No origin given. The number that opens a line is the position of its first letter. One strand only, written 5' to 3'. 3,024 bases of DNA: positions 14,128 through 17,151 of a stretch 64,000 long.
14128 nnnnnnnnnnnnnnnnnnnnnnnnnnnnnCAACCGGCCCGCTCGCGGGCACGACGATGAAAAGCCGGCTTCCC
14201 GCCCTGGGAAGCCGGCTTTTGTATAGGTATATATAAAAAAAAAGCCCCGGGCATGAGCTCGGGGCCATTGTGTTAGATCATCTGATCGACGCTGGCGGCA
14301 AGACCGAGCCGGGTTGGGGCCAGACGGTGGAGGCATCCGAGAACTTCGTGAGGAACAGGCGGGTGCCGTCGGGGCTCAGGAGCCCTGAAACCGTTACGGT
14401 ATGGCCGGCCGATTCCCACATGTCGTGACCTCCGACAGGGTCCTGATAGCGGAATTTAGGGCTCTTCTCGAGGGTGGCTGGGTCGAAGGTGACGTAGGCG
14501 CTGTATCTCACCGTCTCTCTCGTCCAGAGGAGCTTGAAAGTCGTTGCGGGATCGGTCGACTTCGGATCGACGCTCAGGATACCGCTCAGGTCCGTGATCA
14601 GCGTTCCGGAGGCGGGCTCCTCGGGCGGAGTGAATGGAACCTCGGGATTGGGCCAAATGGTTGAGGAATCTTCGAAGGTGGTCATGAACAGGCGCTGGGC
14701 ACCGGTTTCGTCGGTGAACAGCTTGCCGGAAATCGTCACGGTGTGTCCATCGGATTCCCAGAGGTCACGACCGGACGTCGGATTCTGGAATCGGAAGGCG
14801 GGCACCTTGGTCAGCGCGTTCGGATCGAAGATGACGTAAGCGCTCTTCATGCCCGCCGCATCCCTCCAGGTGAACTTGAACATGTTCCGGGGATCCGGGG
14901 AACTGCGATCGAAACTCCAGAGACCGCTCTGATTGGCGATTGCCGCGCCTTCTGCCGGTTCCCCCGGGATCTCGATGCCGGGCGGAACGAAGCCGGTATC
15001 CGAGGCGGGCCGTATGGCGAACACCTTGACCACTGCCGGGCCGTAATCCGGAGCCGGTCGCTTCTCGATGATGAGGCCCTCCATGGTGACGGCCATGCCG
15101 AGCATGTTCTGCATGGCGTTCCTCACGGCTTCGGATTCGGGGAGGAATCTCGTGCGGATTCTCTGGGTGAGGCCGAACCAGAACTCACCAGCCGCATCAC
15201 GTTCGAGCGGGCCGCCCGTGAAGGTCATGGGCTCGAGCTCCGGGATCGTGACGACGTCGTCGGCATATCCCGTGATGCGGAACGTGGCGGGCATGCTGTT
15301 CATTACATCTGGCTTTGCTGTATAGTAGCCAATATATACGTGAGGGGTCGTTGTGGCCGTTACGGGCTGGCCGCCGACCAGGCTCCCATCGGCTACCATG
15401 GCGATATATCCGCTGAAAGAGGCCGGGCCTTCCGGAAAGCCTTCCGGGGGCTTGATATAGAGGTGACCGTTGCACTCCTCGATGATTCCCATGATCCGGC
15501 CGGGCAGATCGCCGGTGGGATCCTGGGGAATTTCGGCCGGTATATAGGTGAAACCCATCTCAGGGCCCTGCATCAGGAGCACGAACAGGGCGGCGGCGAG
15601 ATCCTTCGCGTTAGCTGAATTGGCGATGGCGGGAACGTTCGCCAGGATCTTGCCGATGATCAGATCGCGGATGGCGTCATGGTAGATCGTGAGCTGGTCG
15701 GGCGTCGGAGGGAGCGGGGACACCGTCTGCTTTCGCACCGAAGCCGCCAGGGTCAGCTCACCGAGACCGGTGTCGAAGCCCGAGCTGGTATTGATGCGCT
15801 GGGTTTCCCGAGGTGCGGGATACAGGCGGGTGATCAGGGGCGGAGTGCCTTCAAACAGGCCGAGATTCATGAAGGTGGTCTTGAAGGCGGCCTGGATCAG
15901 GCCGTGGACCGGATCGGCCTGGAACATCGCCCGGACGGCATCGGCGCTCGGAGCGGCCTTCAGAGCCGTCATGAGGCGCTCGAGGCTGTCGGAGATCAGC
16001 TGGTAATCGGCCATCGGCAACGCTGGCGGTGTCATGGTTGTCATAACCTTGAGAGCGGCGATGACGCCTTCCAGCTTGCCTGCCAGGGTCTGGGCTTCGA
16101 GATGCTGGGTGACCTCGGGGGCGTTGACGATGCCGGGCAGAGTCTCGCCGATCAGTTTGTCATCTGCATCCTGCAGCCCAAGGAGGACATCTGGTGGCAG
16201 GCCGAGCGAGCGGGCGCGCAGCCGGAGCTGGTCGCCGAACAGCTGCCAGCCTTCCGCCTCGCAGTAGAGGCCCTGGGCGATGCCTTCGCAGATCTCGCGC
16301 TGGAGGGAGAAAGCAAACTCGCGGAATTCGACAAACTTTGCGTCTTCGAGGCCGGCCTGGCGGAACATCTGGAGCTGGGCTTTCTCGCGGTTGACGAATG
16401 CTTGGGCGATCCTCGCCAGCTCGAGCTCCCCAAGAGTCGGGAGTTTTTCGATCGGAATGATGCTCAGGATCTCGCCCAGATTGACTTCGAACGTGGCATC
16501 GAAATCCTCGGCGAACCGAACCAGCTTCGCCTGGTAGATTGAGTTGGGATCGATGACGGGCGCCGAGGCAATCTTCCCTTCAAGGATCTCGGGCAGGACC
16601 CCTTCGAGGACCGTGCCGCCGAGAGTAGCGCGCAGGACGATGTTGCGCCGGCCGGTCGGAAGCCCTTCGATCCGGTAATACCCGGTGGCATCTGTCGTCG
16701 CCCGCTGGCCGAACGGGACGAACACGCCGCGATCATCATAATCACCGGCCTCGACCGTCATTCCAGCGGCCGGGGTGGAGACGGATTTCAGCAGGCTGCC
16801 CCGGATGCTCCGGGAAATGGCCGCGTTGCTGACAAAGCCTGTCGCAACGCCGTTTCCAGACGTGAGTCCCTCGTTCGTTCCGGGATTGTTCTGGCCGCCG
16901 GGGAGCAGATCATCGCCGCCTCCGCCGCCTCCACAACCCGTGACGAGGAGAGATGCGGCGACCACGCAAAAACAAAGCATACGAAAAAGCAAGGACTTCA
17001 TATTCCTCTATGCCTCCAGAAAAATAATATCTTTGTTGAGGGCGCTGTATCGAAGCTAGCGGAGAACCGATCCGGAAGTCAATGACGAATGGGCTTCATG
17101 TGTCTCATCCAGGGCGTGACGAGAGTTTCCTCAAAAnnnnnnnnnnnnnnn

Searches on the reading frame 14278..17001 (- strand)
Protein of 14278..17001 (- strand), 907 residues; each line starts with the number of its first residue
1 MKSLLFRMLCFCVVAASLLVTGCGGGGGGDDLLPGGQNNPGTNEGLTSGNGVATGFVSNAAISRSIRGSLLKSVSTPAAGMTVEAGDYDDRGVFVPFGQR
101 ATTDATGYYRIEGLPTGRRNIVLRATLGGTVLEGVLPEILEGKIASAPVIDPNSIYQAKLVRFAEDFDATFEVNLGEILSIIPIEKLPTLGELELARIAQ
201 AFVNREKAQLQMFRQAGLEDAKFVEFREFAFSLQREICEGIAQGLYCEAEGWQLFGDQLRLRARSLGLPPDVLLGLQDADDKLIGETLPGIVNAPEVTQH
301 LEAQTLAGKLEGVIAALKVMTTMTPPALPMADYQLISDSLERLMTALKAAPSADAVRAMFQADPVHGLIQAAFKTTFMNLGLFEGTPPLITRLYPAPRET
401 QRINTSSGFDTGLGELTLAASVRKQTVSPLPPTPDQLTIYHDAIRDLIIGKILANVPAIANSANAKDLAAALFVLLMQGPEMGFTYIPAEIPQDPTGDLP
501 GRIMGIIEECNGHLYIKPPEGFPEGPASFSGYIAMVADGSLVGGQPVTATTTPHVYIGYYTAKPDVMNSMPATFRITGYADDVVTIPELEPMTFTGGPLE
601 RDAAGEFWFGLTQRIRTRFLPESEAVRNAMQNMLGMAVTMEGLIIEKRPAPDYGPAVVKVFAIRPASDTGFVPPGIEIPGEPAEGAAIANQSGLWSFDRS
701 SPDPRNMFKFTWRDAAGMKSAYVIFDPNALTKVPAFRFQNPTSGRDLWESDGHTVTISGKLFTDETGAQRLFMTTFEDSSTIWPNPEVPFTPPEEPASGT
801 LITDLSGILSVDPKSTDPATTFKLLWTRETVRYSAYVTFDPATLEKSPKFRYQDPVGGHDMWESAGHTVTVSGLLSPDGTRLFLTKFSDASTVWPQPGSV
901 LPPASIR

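Call 69: search_protein_families(library=pfam, proteins=[window:14278-17001:-], max_evalue=0.0001)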
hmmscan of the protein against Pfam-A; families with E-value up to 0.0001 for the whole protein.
window:14278-17001:- (907 aa): 1 family
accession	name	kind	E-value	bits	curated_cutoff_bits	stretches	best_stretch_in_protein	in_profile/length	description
PF13620.12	CarboxypepD_reg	-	1.3e-05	25.9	32.3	1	65-125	1-56/82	Carboxypeptidase regulatory-like domain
